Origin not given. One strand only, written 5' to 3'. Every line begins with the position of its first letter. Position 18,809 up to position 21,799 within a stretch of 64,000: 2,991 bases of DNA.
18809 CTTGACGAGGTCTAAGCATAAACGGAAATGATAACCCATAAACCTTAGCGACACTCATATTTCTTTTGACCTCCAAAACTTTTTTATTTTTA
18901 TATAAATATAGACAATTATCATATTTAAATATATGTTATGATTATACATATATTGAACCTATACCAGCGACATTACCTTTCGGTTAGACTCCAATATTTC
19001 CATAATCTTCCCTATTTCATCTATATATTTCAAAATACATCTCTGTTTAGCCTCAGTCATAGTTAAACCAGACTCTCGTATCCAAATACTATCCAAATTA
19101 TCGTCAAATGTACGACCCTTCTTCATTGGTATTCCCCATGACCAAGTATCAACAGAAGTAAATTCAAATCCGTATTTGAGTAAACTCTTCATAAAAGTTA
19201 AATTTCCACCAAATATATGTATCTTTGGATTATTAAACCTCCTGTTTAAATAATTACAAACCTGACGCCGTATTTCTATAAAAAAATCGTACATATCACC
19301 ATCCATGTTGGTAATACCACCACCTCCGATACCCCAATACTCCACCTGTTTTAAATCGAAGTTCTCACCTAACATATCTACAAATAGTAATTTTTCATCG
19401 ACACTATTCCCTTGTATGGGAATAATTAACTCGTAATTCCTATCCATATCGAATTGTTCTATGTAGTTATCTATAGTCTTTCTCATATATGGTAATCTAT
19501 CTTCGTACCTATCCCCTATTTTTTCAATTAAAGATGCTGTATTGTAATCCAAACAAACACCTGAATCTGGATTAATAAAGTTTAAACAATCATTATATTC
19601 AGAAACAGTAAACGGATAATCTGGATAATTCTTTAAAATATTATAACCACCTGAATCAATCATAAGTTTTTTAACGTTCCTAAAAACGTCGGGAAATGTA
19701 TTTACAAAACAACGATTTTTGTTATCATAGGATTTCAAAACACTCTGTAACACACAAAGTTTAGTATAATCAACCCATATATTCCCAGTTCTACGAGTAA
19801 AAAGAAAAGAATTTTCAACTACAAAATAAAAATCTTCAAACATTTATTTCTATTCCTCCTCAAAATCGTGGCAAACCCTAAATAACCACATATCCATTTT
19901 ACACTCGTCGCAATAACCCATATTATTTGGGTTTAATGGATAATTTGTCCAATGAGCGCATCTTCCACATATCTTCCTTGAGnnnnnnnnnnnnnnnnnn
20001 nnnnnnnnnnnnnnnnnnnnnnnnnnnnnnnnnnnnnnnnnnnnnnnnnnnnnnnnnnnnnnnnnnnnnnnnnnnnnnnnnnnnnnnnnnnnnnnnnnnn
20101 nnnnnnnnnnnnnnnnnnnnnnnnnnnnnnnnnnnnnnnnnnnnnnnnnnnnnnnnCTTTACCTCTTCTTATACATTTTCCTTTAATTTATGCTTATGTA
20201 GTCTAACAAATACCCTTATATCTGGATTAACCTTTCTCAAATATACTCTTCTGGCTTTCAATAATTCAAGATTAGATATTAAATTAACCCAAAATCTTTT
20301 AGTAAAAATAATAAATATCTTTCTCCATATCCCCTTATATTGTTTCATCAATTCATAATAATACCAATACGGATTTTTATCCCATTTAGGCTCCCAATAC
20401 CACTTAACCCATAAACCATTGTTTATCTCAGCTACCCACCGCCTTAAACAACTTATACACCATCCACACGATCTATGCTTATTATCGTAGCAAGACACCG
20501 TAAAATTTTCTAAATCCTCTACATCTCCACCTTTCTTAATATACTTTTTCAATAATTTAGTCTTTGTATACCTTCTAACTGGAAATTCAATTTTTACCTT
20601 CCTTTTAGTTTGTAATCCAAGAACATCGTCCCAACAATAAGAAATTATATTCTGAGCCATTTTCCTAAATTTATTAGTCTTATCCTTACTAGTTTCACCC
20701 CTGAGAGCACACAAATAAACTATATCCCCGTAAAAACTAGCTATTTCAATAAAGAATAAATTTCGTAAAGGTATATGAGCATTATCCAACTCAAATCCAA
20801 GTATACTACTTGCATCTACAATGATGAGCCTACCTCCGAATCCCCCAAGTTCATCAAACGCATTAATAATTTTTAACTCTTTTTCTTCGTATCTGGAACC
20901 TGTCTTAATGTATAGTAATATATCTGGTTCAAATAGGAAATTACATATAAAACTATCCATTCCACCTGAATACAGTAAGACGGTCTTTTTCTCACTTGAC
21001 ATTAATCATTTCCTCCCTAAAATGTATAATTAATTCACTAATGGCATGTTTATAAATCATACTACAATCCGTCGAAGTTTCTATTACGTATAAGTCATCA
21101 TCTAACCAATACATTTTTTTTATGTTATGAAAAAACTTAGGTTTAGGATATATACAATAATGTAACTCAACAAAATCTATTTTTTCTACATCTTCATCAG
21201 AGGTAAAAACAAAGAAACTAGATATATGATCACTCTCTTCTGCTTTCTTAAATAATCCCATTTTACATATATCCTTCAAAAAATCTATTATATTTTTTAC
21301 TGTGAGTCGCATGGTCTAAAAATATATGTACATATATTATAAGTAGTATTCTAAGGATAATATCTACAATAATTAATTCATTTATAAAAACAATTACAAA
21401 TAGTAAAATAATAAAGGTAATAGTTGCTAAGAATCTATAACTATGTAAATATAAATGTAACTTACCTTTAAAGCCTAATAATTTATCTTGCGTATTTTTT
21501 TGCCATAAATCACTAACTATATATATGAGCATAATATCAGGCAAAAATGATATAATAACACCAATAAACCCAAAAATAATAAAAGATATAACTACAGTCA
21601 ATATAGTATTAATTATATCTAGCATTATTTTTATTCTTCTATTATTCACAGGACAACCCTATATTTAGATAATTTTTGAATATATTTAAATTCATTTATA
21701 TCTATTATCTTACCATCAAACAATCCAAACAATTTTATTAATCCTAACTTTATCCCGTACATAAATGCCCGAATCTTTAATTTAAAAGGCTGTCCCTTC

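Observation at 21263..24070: Radical-SAM/SPASM enzyme, coupled 37-aa ORF, GT2 glycosyltransferase and small membrane protein embedded inside the deazaguanine cluster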

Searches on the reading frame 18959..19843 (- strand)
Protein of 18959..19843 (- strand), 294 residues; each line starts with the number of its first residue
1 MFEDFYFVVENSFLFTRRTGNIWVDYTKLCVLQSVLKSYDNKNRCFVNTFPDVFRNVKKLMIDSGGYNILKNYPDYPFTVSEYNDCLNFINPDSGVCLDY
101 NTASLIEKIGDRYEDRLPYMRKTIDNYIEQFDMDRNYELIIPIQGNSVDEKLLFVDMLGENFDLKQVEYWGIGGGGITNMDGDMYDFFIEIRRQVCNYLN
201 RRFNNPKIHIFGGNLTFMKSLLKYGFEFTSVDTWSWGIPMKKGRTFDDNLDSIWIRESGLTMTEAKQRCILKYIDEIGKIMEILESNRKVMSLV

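Call 3: search_protein_families(library=pfam, proteins=[window:18959-19843:-], max_evalue=0.01)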
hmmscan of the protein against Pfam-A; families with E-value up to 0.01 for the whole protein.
window:18959-19843:- (294 aa): 0 families

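Call 4: search_protein_families(library=ncbifam, proteins=[window:18959-19843:-], max_evalue=0.01)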
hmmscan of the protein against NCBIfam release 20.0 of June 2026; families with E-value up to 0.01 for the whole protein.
window:18959-19843:- (294 aa): 0 families

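Call 19: search_protein_families(library=phrogs, proteins=[window:18959-19843:-], max_evalue=0.01)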
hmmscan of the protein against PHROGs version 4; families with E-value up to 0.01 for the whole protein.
window:18959-19843:- (294 aa): 1 family
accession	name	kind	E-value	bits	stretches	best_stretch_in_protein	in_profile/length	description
phrog_1279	-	moron, auxiliary metabolic gene and host takeover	2.8e-06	27.7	1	55-242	38-223/260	queuine tRNA-ribosyltransferase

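Call 90: search_solved_structures(query=window:18959-19843:-, max_evalue=1)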
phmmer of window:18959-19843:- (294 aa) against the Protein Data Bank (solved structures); distinct sequences matched with E-value up to 1: 3.
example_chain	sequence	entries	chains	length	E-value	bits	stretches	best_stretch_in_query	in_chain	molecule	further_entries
6mol_A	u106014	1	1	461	0.016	17.6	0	212-235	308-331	Monoextended DARPin R12 (M_R12)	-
9f22_B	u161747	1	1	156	0.076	15.4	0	211-235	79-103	DARPin DP1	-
7dnf_A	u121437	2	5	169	0.41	13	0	200-235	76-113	DARPin 63_B7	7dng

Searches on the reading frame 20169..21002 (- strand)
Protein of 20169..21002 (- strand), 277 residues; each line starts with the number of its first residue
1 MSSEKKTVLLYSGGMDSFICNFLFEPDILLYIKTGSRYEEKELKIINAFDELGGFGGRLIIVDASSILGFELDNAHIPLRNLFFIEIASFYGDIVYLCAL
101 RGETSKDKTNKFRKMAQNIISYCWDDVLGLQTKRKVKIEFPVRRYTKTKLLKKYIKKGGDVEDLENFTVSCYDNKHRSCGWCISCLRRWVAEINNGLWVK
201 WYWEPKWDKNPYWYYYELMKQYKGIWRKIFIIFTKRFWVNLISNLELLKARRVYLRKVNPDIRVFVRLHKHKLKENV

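Call 3: search_protein_families(library=pfam, proteins=[window:20169-21002:-], max_evalue=0.01)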
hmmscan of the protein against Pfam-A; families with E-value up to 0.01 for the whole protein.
window:20169-21002:- (277 aa): 1 family
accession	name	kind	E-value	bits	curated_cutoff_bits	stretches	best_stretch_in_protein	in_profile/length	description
PF06508.19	QueC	-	9.8e-14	51.8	22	1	69-189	85-203/210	Queuosine biosynthesis protein QueC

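Call 4: search_protein_families(library=ncbifam, proteins=[window:20169-21002:-], max_evalue=0.01)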
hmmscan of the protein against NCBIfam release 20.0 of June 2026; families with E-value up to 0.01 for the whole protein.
window:20169-21002:- (277 aa): 3 families
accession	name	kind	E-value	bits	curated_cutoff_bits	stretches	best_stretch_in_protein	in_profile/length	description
TIGR00364.1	TIGR00364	equivalog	1.4e-10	41.1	150.3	1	71-188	86-201/201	7-cyano-7-deazaguanine synthase QueC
NF041925.1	QatC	equivalog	0.00024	20.1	280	0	4-20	100-116/398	Qat anti-phage system QueC-like protein QatC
NF008317.0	PRK11106.1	equivalog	0.0036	16.7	378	0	72-188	91-206/231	7-cyano-7-deazaguanine synthase QueC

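Call 19: search_protein_families(library=phrogs, proteins=[window:20169-21002:-], max_evalue=0.01)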
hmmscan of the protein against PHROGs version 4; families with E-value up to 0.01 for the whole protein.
window:20169-21002:- (277 aa): 2 families
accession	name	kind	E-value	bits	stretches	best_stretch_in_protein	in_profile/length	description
phrog_1550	-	moron, auxiliary metabolic gene and host takeover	1e-18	68.3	1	2-188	143-343/418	QueC-like queuosine biosynthesis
phrog_10428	-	other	0.0031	17.3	0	133-196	405-465/476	L-glutamine-D-fructose-6-phosphate aminotransferase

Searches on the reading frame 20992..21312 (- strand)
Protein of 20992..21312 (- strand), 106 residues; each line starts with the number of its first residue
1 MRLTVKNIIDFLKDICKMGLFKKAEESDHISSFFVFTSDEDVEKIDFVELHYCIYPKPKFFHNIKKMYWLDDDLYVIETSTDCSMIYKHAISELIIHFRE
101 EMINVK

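Call 3: search_protein_families(library=pfam, proteins=[window:20992-21312:-], max_evalue=0.01)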
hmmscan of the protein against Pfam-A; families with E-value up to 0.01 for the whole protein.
window:20992-21312:- (106 aa): 1 family
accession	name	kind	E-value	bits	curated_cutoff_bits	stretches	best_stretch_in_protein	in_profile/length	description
PF17209.9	Hfq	-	0.0023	17.9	27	1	76-95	39-58/64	Hfq protein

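Call 4: search_protein_families(library=ncbifam, proteins=[window:20992-21312:-], max_evalue=0.01)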
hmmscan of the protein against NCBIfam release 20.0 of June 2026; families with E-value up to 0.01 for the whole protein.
window:20992-21312:- (106 aa): 1 family
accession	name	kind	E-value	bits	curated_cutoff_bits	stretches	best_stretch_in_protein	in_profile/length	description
TIGR02383.1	Hfq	equivalog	0.0047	16.8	61.7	1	76-94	41-59/61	RNA chaperone Hfq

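Call 19: search_protein_families(library=phrogs, proteins=[window:20992-21312:-], max_evalue=0.01)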
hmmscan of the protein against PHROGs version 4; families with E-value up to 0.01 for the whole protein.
window:20992-21312:- (106 aa): 0 families

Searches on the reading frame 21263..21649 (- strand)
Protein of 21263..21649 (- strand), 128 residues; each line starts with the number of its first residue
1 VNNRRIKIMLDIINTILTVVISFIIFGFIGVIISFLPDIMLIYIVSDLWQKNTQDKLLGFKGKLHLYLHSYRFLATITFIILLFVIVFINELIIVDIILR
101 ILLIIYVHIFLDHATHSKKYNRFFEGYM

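Call 3: search_protein_families(library=pfam, proteins=[window:21263-21649:-], max_evalue=0.01)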
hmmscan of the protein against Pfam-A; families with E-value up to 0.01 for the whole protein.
window:21263-21649:- (128 aa): 0 families

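Call 4: search_protein_families(library=ncbifam, proteins=[window:21263-21649:-], max_evalue=0.01)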
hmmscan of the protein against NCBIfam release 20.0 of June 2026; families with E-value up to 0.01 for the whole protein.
window:21263-21649:- (128 aa): 0 families

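Call 18: search_protein_families(library=pfam, proteins=[window:21263-21649:-], max_evalue=1)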
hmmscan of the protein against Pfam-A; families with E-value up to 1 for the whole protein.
window:21263-21649:- (128 aa): 0 families

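Call 19: search_protein_families(library=phrogs, proteins=[window:21263-21649:-], max_evalue=0.01)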
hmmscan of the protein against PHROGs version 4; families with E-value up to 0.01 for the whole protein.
window:21263-21649:- (128 aa): 0 families

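Call 105: find_related_loci(query=A9, collection=viral_contigs, flank=8000)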
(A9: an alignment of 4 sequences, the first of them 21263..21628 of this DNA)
Query A9 (121 aa) in viral_contigs; peptide patterns used: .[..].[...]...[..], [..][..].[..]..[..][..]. (x = any residue, [..] = any of these).
271 stretches matched a pattern, but none encodes a relative of the query by tblastn (E <= 1e-3).

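Call 106: search_protein_families(library=pfam, alignment_id=A9, max_evalue=10)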
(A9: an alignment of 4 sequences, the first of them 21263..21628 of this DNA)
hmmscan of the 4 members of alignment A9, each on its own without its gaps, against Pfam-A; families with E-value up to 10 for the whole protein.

A. member 1, window:21263-21628:- (121 aa): 2 families
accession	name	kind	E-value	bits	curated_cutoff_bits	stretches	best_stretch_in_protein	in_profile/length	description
PF04307.19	YdjM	-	1.2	9.1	29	1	22-109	32-110/176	YdjM inner membrane protein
PF01529.25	DHHC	-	1.8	9.1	28.7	1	15-91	50-118/133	DHHC palmitoyltransferase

B. families by the number of members that match (of 4 scanned): 6 families
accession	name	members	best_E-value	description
PF04307.19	YdjM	4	0.0063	YdjM inner membrane protein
PF06687.17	SUR7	3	0.15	SUR7/PalI family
PF11750.13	DUF3307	2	0.91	Protein of unknown function (DUF3307)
PF12822.12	ECF_trnsprt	1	0.1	ECF transporter, substrate-specific component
PF01529.25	DHHC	1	1.8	DHHC palmitoyltransferase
PF09843.14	DUF2070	1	2.2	Predicted membrane protein (DUF2070)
